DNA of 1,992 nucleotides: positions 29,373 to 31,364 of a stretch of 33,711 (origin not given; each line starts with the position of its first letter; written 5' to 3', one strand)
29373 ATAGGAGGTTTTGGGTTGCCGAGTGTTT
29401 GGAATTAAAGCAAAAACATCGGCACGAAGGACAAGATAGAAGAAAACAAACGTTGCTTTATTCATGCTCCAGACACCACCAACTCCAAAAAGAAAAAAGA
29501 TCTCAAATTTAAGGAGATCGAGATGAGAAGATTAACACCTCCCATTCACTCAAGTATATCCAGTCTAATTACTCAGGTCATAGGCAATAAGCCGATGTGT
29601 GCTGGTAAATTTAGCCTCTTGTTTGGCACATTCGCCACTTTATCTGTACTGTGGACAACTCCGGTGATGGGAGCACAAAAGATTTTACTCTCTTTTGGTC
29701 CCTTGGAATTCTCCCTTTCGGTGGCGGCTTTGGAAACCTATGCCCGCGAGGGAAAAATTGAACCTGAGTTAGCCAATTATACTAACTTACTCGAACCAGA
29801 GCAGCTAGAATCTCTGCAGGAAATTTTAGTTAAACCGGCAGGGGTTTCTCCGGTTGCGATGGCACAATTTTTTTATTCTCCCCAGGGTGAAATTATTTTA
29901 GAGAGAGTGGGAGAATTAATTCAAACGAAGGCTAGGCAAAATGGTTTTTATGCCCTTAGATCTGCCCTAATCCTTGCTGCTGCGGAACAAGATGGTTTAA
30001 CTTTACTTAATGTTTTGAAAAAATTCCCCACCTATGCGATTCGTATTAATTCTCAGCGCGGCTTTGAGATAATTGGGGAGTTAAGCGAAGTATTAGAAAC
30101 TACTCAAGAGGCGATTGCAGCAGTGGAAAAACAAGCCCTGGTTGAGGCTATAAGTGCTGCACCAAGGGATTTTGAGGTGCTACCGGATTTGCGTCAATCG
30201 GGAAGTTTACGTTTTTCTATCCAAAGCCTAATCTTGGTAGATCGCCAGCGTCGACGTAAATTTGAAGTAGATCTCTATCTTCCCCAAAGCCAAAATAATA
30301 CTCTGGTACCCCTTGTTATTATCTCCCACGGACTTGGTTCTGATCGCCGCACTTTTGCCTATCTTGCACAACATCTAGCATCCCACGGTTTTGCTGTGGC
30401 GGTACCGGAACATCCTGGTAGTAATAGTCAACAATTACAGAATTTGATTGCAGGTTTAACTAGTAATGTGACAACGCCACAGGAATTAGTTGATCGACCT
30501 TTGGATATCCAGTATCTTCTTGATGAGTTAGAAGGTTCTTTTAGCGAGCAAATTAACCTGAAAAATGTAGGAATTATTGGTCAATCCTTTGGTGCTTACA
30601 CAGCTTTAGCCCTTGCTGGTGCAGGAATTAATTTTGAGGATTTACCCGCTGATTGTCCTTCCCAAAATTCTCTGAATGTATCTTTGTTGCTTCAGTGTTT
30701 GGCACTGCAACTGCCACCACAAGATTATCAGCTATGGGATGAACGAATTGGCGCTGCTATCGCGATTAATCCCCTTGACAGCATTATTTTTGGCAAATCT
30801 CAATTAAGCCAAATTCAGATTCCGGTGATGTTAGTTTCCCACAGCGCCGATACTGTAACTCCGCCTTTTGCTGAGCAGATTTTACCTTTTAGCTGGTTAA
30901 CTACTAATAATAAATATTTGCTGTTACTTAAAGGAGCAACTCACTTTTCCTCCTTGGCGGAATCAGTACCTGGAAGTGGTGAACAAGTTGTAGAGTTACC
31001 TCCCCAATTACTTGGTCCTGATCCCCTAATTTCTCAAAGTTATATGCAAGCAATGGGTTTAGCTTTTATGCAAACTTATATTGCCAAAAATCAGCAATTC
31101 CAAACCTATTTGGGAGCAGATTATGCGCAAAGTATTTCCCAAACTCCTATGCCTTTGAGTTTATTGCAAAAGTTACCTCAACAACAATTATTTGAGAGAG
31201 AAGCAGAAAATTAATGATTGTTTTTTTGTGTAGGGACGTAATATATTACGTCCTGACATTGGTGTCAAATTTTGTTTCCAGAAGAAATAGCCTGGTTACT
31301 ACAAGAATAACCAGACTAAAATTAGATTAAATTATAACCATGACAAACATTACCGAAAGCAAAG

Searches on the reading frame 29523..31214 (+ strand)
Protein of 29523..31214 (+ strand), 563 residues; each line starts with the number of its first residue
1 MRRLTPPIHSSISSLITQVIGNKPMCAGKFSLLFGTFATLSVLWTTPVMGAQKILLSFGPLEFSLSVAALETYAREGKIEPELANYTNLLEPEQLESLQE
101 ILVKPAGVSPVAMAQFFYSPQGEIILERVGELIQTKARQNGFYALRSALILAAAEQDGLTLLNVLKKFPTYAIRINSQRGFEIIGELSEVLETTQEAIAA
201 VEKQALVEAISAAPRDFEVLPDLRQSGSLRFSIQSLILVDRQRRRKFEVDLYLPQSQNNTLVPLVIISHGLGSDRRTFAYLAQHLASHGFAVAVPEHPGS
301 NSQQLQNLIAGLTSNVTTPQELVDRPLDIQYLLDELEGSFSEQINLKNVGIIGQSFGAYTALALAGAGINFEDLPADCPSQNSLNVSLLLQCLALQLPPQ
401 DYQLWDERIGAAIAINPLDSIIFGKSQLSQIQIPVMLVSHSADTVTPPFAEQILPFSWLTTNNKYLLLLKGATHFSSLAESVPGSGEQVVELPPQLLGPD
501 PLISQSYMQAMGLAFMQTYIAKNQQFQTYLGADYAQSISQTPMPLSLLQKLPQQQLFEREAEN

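Call 79: find_encoding_contigs(protein=window:29523-31214:+, flank=10000, max_places=4)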
Protein window:29523-31214:+ (563 aa): 4 contigs read that carry it; 3 places shown.
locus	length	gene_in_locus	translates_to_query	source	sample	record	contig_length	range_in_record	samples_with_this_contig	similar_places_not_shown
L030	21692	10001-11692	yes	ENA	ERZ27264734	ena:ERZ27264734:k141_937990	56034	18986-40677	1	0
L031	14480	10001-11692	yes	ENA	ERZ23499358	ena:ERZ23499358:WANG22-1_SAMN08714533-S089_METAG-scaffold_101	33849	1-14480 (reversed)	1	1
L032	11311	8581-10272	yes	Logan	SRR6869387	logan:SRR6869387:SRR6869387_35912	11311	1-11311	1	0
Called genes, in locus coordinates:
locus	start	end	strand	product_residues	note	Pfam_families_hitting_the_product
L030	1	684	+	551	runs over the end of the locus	PF03109:ABC1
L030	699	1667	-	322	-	PF00288:GHMP_kinases_N, PF08544:GHMP_kinases_C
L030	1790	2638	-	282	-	PF01435:Peptidase_M48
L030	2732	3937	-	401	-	PF13191:AAA_16 (weak), PF00004:AAA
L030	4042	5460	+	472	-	PF01425:Amidase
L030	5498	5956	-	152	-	PF22741:PTP-NADK, PF22785:Tc-R-P (weak)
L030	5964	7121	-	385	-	PF00072:Response_reg, PF00512:HisKA, PF02518:HATPase_c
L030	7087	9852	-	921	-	PF02743:dCache_1, PF22673:MCP-like_PDC_1, PF17201:Cache_3-Cache_2 (weak), PF00672:HAMP, PF00512:HisKA, PF02518:HATPase_c, PF00072:Response_reg, PF23198:PDE8A_N (weak)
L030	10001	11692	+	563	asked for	PF07176:DUF1400, PF00561:Abhydrolase_1 (faint), PF03403:PAF-AH_p_II, PF12146:Hydrolase_4 (weak), PF12697:Abhydrolase_6 (faint), PF12740:PETase (faint)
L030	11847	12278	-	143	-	PF27746:Small_heat_shock_put (weak), PF00011:HSP20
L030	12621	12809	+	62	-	-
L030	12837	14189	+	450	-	PF00069:Pkinase, PF07714:PK_Tyr_Ser-Thr, PF01636:APH (faint)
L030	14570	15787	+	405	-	PF04551:GcpE, PF26540:GcpE_C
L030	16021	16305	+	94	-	-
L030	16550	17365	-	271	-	PF02527:GidB, PF13847:Methyltransf_31 (weak)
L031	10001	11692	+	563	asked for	PF07176:DUF1400, PF00561:Abhydrolase_1 (faint), PF03403:PAF-AH_p_II, PF12146:Hydrolase_4 (weak), PF12697:Abhydrolase_6 (faint), PF12740:PETase (faint)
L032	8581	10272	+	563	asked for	PF07176:DUF1400, PF00561:Abhydrolase_1 (faint), PF03403:PAF-AH_p_II, PF12146:Hydrolase_4 (weak), PF12697:Abhydrolase_6 (faint), PF12740:PETase (faint)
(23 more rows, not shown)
